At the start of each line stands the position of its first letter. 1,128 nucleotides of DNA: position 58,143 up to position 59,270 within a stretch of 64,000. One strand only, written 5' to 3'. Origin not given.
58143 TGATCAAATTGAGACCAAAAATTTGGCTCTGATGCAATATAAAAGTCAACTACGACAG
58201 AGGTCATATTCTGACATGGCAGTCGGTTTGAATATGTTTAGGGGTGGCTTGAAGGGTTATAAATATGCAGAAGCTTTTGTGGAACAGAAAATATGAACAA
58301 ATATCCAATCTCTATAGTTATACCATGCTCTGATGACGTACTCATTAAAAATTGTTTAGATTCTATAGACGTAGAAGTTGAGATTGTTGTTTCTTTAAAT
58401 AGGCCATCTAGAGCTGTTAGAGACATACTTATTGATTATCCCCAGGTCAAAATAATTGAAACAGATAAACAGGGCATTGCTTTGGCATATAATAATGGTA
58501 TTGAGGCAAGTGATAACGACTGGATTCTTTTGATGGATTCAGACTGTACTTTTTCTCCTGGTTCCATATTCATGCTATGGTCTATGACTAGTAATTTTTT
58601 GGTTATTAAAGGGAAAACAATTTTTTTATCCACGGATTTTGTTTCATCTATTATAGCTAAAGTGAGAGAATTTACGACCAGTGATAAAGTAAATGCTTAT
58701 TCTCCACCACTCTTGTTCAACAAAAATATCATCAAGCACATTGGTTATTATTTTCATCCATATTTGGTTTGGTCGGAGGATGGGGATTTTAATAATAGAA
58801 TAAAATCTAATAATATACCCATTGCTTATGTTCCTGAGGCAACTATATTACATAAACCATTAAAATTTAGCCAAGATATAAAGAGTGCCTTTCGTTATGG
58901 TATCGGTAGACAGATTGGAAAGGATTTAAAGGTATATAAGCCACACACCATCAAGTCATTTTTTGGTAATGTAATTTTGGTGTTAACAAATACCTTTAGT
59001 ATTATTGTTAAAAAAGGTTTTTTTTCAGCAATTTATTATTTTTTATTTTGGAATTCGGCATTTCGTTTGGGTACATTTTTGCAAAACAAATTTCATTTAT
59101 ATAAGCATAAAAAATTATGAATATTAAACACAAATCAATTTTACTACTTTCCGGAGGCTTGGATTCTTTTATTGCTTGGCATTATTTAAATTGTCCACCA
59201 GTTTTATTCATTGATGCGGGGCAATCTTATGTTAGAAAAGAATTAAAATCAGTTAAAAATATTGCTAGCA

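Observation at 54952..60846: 7-deazaguanine genes (QueC-like, divergent QueF-like, YhhQ transporter) clustered with NodU-type carbamoyltransferase, LmbE-type deacetylase, GT2 and Erm/KsgA-like methyltransferase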

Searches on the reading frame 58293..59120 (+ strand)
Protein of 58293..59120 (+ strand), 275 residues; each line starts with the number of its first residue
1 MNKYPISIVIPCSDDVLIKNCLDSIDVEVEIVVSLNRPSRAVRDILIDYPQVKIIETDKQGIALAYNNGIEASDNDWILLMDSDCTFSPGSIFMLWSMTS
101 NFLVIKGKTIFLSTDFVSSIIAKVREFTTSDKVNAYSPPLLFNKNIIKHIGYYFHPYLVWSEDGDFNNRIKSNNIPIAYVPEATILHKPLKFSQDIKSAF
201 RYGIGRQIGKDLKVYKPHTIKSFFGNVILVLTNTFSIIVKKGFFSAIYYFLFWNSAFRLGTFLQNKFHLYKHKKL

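Call 3: search_protein_families(library=pfam, proteins=[window:58293-59120:+], max_evalue=0.01)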
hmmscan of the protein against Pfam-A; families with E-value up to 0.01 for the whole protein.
window:58293-59120:+ (275 aa): 2 families
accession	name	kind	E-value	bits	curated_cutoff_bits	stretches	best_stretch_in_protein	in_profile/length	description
PF00535.33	Glycos_transf_2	-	7.7e-12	45.9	23.3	1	7-95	1-99/168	Glycosyl transferase family 2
PF13641.12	Glyco_tranf_2_3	-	1.2e-07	32.4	27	1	6-98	3-110/230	Glycosyltransferase like family 2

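Call 4: search_protein_families(library=ncbifam, proteins=[window:58293-59120:+], max_evalue=0.01)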
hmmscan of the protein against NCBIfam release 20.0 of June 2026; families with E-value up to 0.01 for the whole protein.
window:58293-59120:+ (275 aa): 6 families
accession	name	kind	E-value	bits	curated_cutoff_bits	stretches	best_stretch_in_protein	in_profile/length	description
NF041875.1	EPS_EpsD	equivalog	2.9e-06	26.9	370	0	52-90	57-95/325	exopolysaccharide biosynthesis glycosyltransferase EpsD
TIGR01556.1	rhamnosyltran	subfamily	8.1e-05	21.9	200.55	1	29-98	22-97/281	rhamnosyltransferase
TIGR03965.1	mycofact_glyco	equivalog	0.00012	21.1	280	0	6-90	76-170/467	mycofactocin biosynthesis glycosyltransferase MftF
TIGR03937.1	PgaC_IcaA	equivalog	0.00025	20.1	422.3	1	35-184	85-247/407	poly-beta-1,6-N-acetyl-D-glucosamine synthase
TIGR04283.1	glyco_like_mftF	equivalog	0.00089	18.9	182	1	6-181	1-179/221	TIGR04283 family arsenosugar biosynthesis glycosyltransferase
NF007482.0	PRK10073.1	equivalog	0.0012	17.9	423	1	41-98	52-109/334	glycosyltransferase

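Call 35: find_homologous_proteins(query=A4, max_evalue=0.001)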
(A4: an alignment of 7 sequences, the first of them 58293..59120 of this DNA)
Query A4 (7 sequences) (275 aa, profile of the alignment): 307 proteins with E <= 0.001 among 4880 candidates; the best 120 are listed.
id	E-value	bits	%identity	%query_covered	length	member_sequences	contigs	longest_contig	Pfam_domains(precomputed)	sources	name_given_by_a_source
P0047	5.9e-129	447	66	99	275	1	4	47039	PF13641.13,PF00535.33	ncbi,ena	-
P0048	3.3e-128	445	57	100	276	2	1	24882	PF13641.13,PF00535.33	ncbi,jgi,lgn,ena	ncbi:MAG: glycosyltransferase [Patescibacteria group bacterium]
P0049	9.1e-126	437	92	100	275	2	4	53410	PF13641.13,PF00535.33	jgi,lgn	jgi:GT2 family glycosyltransferase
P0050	3.3e-123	428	68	99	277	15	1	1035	PF13641.13,PF00535.33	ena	-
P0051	7.0e-121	421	67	99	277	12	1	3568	PF00535.33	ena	-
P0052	7.1e-121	421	67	99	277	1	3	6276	PF13641.13,PF00535.33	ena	-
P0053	2.4e-120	419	68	99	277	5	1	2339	PF13641.13,PF00535.33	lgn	-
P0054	3.6e-118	412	66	99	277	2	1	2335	PF13641.13,PF00535.33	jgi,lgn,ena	-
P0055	1.2e-115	404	58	100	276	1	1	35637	PF13641.13,PF00535.33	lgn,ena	-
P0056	2.1e-115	403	70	99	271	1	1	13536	PF13641.13,PF00535.33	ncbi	-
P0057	3.8e-115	402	65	100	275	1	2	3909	PF13641.13,PF00535.33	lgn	-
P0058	1.9e-114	400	69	100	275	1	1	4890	PF13641.13,PF00535.33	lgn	-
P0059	1.2e-113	397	68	97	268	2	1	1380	PF13641.13,PF00535.33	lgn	-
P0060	7.8e-111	388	57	99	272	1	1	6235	PF13641.13,PF00535.33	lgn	-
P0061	2.4e-109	383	61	96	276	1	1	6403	PF00535.33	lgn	-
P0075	1.0e-93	332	35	74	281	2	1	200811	PF10111.15,PF13641.13,PF00535.33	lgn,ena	-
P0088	4.5e-78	280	42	95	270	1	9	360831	PF00535.33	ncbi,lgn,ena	-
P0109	1.5e-75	272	44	99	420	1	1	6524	PF00293.35,PF00535.33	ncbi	-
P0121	1.4e-74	269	40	96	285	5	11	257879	PF00535.33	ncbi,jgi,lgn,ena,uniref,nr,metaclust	ncbi:hypothetical protein A2630_00575 [Candidatus Woesebacteria bacterium RIFCSPHIGHO2_01_FULL_44_10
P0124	3.3e-74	268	44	97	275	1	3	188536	PF00535.33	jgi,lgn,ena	-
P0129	2.7e-73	265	43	97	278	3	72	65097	PF00535.33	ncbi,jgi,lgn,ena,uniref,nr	ncbi:hypothetical protein A3H89_04550 [Candidatus Amesbacteria bacterium RIFCSPLOWO2_02_FULL_48_11]|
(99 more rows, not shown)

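Call 36: find_encoding_contigs(protein=P0121, flank=10000, max_places=1)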
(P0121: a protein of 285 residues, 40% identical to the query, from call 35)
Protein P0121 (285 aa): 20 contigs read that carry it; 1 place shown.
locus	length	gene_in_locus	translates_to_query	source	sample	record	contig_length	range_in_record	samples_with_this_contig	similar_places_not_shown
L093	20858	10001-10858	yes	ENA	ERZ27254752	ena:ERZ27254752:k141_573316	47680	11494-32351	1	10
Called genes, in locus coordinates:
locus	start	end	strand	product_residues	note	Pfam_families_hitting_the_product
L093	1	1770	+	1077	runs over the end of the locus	PF01443:Viral_helicase1 (faint), PF13086:AAA_11, PF13245:AAA_19 (faint), PF13604:AAA_30 (faint), PF20720:nSTAND3 (faint), PF13087:AAA_12, PF18741:MTES_1575, PF08373:RAP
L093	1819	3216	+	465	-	PF09903:DUF2130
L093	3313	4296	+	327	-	PF01861:BpsA_C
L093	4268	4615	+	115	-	PF02675:AdoMet_dc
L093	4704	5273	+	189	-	PF01227:GTP_cyclohydroI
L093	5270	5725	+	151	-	PF01242:PTPS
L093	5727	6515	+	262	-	-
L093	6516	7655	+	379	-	PF06508:QueC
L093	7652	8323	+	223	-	PF04450:BSP (faint), PF13485:Peptidase_MA_2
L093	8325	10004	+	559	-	PF02543:Carbam_trans_N, PF00814:TsaD (faint), PF16861:Carbam_trans_C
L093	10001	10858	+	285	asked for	PF00535:Glycos_transf_2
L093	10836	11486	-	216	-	PF02585:PIG-L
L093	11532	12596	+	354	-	PF01636:APH (weak)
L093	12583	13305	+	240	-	PF01636:APH, PF01633:Choline_kinase (weak)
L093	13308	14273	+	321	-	PF00398:RrnaAD, PF13649:Methyltransf_25 (weak)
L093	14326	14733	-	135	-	PF00293:NUDIX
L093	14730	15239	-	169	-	PF04229:GrpB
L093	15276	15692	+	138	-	PF00293:NUDIX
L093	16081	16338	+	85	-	PF01527:HTH_Tnp_1 (weak), PF13384:HTH_23 (weak), PF13518:HTH_28 (weak)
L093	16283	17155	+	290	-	PF00665:rve, PF13683:rve_3, PF13333:rve_2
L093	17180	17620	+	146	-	PF18135:Type_ISP_C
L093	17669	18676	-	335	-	PF00078:RVT_1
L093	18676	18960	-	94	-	PF13560:HTH_31, PF24250:HVO_2718 (weak), PF12844:HTH_19, PF13443:HTH_26, PF01381:HTH_3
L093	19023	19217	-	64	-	-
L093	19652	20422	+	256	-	PF12705:PDDEXK_1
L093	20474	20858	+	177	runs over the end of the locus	PF13328:HD_4, PF01966:HD (weak)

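Call 37: find_encoding_contigs(protein=P0129, flank=10000, max_places=1)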
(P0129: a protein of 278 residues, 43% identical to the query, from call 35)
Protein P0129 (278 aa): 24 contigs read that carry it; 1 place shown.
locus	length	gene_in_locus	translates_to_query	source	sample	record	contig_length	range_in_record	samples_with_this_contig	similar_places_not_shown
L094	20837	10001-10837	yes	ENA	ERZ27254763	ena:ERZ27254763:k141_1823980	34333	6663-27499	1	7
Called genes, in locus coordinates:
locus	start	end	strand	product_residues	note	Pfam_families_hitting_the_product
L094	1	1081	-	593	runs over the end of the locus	PF03717:PBP_dimer, PF00905:Transpeptidase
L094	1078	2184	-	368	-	PF06723:MreB_Mbl, PF00022:Actin, PF00012:HSP70, PF11104:PilM_2 (faint), PF14450:FtsA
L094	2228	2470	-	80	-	-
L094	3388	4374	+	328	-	PF01861:BpsA_C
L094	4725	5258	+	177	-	PF01227:GTP_cyclohydroI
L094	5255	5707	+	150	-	PF01242:PTPS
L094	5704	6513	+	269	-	-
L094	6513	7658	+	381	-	PF06508:QueC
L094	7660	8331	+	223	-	PF13485:Peptidase_MA_2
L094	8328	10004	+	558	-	PF02543:Carbam_trans_N, PF00814:TsaD (weak), PF16861:Carbam_trans_C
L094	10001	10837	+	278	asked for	PF00535:Glycos_transf_2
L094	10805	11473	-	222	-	PF02585:PIG-L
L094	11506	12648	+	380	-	PF00534:Glycos_transf_1, PF13692:Glyco_trans_1_4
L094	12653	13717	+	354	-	PF01636:APH (weak)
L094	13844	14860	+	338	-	PF00398:RrnaAD, PF13649:Methyltransf_25 (faint)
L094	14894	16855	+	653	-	PF04932:Wzy_C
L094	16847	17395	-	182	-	-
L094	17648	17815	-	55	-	-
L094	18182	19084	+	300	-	-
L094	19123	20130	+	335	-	-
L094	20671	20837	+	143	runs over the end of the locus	-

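Call 38: find_encoding_contigs(protein=P0109, flank=10000, max_places=1)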
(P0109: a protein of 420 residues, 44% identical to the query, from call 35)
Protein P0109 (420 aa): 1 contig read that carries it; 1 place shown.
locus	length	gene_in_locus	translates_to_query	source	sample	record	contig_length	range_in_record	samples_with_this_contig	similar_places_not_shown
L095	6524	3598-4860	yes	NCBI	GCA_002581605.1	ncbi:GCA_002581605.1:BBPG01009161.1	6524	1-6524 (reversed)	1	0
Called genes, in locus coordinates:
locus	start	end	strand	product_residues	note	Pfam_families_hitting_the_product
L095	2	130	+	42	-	?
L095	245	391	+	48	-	PF13443:HTH_26 (weak), PF01381:HTH_3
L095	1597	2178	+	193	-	PF16861:Carbam_trans_C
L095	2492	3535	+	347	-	PF06508:QueC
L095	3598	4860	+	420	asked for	PF00535:Glycos_transf_2, PF00293:NUDIX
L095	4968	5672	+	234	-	PF13489:Methyltransf_23 (weak), PF13847:Methyltransf_31, PF08241:Methyltransf_11, PF08242:Methyltransf_12, PF13649:Methyltransf_25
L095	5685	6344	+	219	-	PF02585:PIG-L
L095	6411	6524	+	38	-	?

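Call 39: find_encoding_contigs(protein=P0075, flank=10000, max_places=1)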
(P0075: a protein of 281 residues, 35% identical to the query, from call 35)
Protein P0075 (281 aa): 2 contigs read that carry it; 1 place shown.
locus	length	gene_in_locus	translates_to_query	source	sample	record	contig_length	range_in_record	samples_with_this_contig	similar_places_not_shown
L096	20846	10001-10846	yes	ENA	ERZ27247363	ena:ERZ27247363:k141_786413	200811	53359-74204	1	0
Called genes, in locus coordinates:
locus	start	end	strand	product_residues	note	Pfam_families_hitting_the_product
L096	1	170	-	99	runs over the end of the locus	-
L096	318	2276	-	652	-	PF13229:Beta_helix, PF08308:PEGA, PF13860:FlgD_ig (weak), PF18962:Por_Secre_tail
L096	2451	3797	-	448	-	PF00561:Abhydrolase_1 (faint), PF12146:Hydrolase_4 (faint)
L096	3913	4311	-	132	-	-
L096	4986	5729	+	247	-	PF02592:Vut_1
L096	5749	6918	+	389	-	PF06508:QueC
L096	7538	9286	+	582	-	PF02543:Carbam_trans_N, PF16861:Carbam_trans_C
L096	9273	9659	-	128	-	-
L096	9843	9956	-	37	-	-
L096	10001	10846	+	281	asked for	PF00535:Glycos_transf_2, PF10111:Glyco_tranf_2_2 (weak), PF13641:Glyco_tranf_2_3 (weak)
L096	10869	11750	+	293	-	PF00398:RrnaAD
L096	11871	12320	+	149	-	PF13673:Acetyltransf_10 (weak), PF00583:Acetyltransf_1, PF13508:Acetyltransf_7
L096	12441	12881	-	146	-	-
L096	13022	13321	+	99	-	-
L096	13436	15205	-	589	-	PF00753:Lactamase_B, PF12706:Lactamase_B_2 (weak), PF22505:RNase_J_b_CASP, PF07521:RMMBL (weak), PF17770:RNase_J_C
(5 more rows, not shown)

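Call 50: search_solved_structures(query=A4, max_evalue=0.01, show_alignments=0)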
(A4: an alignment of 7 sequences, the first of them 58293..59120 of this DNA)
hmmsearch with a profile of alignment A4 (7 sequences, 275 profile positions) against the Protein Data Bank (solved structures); distinct sequences matched with E-value up to 0.01: 18.
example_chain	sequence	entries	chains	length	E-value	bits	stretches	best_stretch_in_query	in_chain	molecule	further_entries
7msp_A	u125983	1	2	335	9.5e-08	34.7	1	6-132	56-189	SPbeta prophage-derived glycosyltransferase SunS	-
7msn_A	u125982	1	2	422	1.4e-07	34.2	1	6-132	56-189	SPbeta prophage-derived glycosyltransferase SunS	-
9omm_A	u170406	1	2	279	1.2e-06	31.1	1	4-101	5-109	Glycosyltransferase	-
9omh_A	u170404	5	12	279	1.2e-06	31.1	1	4-101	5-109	Glycosyltransferase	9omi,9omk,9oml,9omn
9omj_A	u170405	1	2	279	1.4e-06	30.9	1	4-101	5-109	Glycosyltransferase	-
9jma_A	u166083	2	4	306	2.4e-05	26.8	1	6-183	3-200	GalNAc(5)-diNAcBac-PP-undecaprenol beta-1,3-glucosyltransferase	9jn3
3bcv_A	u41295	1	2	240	4.5e-05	26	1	6-103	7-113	Putative glycosyltransferase protein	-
2z87_A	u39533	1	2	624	8.6e-05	25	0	6-94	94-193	Chondroitin synthase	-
2z86_A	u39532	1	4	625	8.7e-05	25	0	6-94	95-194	Chondroitin synthase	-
22ao_A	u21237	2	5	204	0.00011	24.7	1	6-105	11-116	GmaR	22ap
5hea_A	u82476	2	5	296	0.00015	24.2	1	6-89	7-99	Putative glycosyltransferase (GalT1)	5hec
5mlz_A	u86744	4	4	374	0.00031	23.2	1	3-100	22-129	Dolichol monophosphate mannose synthase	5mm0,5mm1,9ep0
8vh7_A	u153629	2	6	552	0.00067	22.1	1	25-170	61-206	Heparosan synthase B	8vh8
8viw_A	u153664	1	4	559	0.00069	22.1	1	25-170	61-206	Heparosan synthase B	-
6p61_A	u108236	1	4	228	0.006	19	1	6-95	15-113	Glycosyltransferase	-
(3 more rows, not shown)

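Call 59: search_protein_families(library=pfam, proteins=[L093:5727-6515:+, L093:6516-7655:+], max_evalue=0.01)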
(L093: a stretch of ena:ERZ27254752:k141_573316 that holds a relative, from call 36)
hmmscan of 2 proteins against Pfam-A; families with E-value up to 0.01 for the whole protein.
L093:5727-6515:+ (262 aa): 2 families
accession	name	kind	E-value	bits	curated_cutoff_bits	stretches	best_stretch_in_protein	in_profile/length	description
PF04055.27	Radical_SAM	-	0.00081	20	29.5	1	86-147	24-89/166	Radical SAM superfamily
PF13353.11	Fer4_12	-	0.0013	19.4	22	1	37-133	2-77/137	4Fe-4S single cluster domain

L093:6516-7655:+ (379 aa): 2 families
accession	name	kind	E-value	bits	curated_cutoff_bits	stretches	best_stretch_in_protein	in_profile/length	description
PF06508.19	QueC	-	7.4e-27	94.7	22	1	102-295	3-207/210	Queuosine biosynthesis protein QueC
PF01171.26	ATP_bind_3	-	0.002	18.3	27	0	100-164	1-70/182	PP-loop family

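Call 62: predict_structure(alignment_id=A5)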
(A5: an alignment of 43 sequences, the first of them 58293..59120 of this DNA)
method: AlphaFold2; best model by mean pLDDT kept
length: 275 residues; sequences in the alignment: 43
mean_pLDDT: 95.5   pTM: 0.91
mean pLDDT of the five models: 95.5, 95.4, 95.0, 94.9, 94.7
residues with pLDDT >= 90: 254; 70-90: 16; 50-70: 3; < 50: 2
segments of 3 or more residues with pLDDT < 50: none
pLDDT, mean of each block of 10 residues (from residue 1): 89 97 98 97 98 94 95 98 98 98 98 98 95 94 98 94 96 98 98 97 96 92 93 97 98 97 95 61
secondary structure, 60 per line:
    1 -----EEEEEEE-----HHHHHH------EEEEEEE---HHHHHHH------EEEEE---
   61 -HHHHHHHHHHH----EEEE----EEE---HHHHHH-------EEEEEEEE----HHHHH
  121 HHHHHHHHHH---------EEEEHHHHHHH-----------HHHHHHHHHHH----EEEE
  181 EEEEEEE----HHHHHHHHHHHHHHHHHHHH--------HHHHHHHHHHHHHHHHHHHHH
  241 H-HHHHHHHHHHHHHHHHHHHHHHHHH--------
elements in order: E6-12 H18-23 E30-36 H40-46 E53-57 H62-72 E77-80 E85-87 H91-96 E104-111 H116-130 E140-143 H144-150 H162-172 E177-187 H192-211 H220-241 H243-267

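Call 69: fold_search(model_id=the predicted structure, library=pdb)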
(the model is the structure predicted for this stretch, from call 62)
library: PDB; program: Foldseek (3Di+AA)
matches with E <= 10: 1222; with E <= 0.001: 424
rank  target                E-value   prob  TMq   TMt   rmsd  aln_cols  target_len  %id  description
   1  9omk_B                2.1e-11  1.00  0.53  0.57   6.3       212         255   16  WrtF fucosyltransferase - trisaccharide acceptor (released 2025-10-29)
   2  9jn3_A                2.5e-11  1.00  0.57  0.53   5.8       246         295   19  Crystal structure of AvpGT in complex with Ara-A (released 2025-01-29)
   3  9oml_A                3.6e-11  1.00  0.53  0.56   6.8       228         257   17  WrtF fucosyltransferase - acetylated trisaccharide acceptor (released 2025-10-29)
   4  7sp8_A                3.9e-11  1.00  0.63  0.38   7.4       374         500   12  Chlorella virus Hyaluronan Synthase bound to UDP-GlcNAc (released 2022-04-06)
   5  7sp9_A                4.7e-11  1.00  0.62  0.37   6.9       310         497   14  Chlorella virus Hyaluronan Synthase in the GlcNAc-primed channel-closed state (released 2022-04-06)
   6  9omh_D                4.7e-11  1.00  0.54  0.55  11.4       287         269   15  WrtF fucosyltransferase - Apo (released 2025-10-29)
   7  9jma_A                5.9e-11  1.00  0.60  0.55   6.4       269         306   17  Crystal structure of glycosyltransferase AvpGT (released 2025-01-29)
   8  9oml_B                5.9e-11  1.00  0.55  0.54   9.1       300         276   16  WrtF fucosyltransferase - acetylated trisaccharide acceptor (released 2025-10-29)
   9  9omi_A                6.3e-11  1.00  0.54  0.56  11.4       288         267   15  WrtF fucosyltransferase - GDP (released 2025-10-29)
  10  7sp7_A                7.1e-11  1.00  0.67  0.40   7.3       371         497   13  Chlorella virus hyaluronan synthase inhibited by UDP (released 2022-04-06)
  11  8snc_A                7.1e-11  1.00  0.60  0.36   8.8       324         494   14  Chlorella virus Hyaluronan Synthase bound to GlcA extended GlcNAc primer (released 2024-05-01)
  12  9omh_A                8.6e-11  1.00  0.55  0.56   9.1       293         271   15  WrtF fucosyltransferase - Apo (released 2025-10-29)
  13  9omm_B                9.7e-11  1.00  0.57  0.58  10.8       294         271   15  WrtF fucosyltransferase - tetrasaccharide product (released 2025-10-29)
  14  9omh_B                9.7e-11  1.00  0.55  0.56  11.3       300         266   15  WrtF fucosyltransferase - Apo (released 2025-10-29)
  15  9omj_A                1.0e-10  1.00  0.54  0.55   9.6       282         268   16  WrtF fucosyltransferase - GDP-beta-L-fucose (released 2025-10-29)
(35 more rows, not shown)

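Call 70: search_protein_families(library=padloc, proteins=[window:58293-59120:+], max_evalue=0.001)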
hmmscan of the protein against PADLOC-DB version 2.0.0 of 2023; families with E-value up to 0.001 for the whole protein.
window:58293-59120:+ (275 aa): 0 families

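Call 73: search_protein_families(library=phrogs, proteins=[window:58293-59120:+], max_evalue=0.001)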
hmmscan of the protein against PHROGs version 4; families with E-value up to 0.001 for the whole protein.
window:58293-59120:+ (275 aa): 0 families

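Call 83: find_encoding_contigs(protein=P0088, flank=10000, max_places=1)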
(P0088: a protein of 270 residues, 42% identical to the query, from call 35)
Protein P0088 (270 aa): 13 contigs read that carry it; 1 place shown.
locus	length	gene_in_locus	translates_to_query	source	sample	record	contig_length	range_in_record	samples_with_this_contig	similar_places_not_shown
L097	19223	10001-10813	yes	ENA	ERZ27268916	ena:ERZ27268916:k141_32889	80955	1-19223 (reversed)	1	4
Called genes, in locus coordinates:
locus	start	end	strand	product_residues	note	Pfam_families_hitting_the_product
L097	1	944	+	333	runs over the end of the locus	PF02733:Dak1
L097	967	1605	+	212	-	PF02734:Dak2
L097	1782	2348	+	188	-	-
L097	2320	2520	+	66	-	-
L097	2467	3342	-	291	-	PF05382:Amidase_5 (weak), PF25309:ELLD, PF00877:NLPC_P60 (weak), PF25309:ELLD, PF01471:PG_binding_1 (weak)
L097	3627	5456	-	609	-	PF13522:GATase_6, PF13537:GATase_7, PF00733:Asn_synthase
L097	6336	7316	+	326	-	PF00005:ABC_tran, PF13304:AAA_21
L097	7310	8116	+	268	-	PF06182:ABC2_membrane_6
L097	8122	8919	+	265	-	PF06182:ABC2_membrane_6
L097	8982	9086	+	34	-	-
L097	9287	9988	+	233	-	PF17884:DUF5591 (weak)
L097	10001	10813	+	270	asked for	PF00535:Glycos_transf_2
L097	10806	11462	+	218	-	PF02585:PIG-L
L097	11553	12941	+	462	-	PF02310:B12-binding, PF04055:Radical_SAM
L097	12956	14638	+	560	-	PF02543:Carbam_trans_N, PF16861:Carbam_trans_C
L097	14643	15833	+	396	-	PF01861:BpsA_C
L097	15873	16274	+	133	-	PF01242:PTPS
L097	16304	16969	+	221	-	PF13353:Fer4_12, PF04055:Radical_SAM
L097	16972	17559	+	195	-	PF01227:GTP_cyclohydroI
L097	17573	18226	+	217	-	PF01171:ATP_bind_3 (faint), PF06508:QueC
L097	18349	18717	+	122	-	PF02675:AdoMet_dc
